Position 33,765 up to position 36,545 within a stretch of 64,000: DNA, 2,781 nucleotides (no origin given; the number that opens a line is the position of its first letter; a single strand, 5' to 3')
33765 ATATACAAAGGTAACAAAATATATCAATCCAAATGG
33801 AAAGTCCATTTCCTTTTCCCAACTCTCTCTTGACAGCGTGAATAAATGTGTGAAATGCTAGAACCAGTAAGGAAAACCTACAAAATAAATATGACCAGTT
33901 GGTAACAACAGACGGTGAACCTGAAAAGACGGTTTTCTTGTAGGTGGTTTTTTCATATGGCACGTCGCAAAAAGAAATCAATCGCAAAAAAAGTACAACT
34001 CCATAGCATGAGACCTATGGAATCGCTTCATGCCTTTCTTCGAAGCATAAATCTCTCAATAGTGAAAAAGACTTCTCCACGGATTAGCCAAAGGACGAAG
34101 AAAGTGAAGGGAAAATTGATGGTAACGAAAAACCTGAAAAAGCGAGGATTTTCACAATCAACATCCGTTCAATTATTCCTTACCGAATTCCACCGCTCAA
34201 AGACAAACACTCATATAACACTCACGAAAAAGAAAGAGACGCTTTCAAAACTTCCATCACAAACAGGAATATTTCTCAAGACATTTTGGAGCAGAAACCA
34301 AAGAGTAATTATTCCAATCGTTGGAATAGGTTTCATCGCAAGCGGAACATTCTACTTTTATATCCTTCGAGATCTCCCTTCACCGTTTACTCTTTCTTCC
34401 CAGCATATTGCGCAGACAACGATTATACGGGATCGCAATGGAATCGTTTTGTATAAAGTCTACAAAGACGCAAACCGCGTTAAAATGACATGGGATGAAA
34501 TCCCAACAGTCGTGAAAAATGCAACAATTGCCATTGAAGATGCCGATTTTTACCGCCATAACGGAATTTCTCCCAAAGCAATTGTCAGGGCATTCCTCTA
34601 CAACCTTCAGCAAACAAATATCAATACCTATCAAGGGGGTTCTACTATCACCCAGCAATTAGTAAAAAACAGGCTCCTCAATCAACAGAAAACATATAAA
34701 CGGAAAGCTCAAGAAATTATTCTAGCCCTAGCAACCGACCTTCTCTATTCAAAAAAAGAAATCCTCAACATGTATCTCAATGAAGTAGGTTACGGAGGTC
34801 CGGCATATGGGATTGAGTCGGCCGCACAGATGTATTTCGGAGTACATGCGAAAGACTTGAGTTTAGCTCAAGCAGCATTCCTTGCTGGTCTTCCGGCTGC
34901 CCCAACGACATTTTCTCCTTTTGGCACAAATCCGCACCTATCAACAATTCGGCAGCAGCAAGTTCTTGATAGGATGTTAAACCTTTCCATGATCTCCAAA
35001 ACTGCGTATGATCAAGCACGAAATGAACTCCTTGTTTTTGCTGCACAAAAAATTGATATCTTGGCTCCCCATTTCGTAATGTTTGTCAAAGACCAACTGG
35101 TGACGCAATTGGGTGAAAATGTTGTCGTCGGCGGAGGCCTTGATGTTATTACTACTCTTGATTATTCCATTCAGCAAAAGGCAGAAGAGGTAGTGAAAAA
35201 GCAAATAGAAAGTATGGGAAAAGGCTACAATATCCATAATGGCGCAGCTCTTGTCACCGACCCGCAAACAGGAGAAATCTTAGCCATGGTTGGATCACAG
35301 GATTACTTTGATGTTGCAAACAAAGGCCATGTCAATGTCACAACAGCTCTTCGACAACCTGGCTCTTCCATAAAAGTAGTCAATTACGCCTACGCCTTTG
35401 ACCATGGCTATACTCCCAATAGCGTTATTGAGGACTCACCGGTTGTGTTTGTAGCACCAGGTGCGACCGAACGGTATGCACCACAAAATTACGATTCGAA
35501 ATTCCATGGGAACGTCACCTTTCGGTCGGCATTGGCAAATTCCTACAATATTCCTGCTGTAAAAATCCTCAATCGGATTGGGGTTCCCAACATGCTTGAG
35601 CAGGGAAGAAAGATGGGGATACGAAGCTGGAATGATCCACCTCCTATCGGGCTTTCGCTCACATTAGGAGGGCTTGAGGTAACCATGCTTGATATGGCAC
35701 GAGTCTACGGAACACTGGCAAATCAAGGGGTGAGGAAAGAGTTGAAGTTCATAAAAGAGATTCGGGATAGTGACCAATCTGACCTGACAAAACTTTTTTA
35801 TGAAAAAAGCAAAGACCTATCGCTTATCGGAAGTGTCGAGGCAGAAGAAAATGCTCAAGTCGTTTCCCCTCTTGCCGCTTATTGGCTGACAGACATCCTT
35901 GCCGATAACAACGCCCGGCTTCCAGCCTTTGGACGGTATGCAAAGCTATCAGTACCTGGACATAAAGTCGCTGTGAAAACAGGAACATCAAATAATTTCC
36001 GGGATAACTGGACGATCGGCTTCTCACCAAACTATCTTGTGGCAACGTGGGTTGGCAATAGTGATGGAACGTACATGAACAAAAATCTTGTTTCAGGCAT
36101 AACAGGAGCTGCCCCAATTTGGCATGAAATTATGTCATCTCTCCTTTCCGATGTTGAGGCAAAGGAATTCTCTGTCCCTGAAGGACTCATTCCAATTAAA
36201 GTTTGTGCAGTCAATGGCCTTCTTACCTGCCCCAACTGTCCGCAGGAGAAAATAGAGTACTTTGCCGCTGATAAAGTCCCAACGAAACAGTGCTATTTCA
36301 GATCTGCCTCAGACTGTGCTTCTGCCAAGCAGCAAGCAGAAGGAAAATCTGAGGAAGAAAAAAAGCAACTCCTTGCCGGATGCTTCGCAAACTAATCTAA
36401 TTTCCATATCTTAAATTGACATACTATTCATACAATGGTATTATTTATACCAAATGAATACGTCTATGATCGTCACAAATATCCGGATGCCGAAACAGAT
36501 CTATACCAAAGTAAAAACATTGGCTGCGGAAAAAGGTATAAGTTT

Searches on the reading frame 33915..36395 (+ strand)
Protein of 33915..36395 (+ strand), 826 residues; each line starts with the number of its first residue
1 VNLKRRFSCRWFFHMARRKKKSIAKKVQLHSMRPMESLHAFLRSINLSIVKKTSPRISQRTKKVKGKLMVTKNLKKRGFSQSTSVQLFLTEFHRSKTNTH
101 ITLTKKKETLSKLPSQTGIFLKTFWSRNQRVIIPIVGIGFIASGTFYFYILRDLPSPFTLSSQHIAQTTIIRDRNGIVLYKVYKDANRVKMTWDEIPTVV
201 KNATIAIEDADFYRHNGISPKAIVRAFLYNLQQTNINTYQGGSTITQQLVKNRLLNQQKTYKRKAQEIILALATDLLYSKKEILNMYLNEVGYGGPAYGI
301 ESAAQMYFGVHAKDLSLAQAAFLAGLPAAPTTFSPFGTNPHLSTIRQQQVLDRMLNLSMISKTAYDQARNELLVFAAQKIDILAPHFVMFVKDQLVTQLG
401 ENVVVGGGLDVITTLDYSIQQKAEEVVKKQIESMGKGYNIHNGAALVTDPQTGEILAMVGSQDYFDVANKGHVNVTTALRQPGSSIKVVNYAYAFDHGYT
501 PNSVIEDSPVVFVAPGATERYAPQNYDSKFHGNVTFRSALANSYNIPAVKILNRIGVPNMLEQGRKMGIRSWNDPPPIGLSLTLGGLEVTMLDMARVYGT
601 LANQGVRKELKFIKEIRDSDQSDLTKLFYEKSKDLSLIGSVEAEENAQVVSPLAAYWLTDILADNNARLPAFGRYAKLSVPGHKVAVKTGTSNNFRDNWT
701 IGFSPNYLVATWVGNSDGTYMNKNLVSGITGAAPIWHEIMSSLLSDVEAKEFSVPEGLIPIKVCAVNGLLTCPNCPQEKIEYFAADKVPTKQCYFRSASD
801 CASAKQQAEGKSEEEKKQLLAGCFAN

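Call 64: search_protein_families(library=pfam, proteins=[window:33915-36395:+], max_evalue=0.001)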
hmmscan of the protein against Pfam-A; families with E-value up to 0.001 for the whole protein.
window:33915-36395:+ (826 aa): 2 families
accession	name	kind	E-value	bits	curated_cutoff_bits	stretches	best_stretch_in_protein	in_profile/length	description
PF00912.28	Transgly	-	2.2e-58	197.1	27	1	178-354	4-177/178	Transglycosylase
PF00905.27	Transpeptidase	-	1.2e-28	100.6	22.1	1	443-717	1-282/299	Penicillin binding protein transpeptidase domain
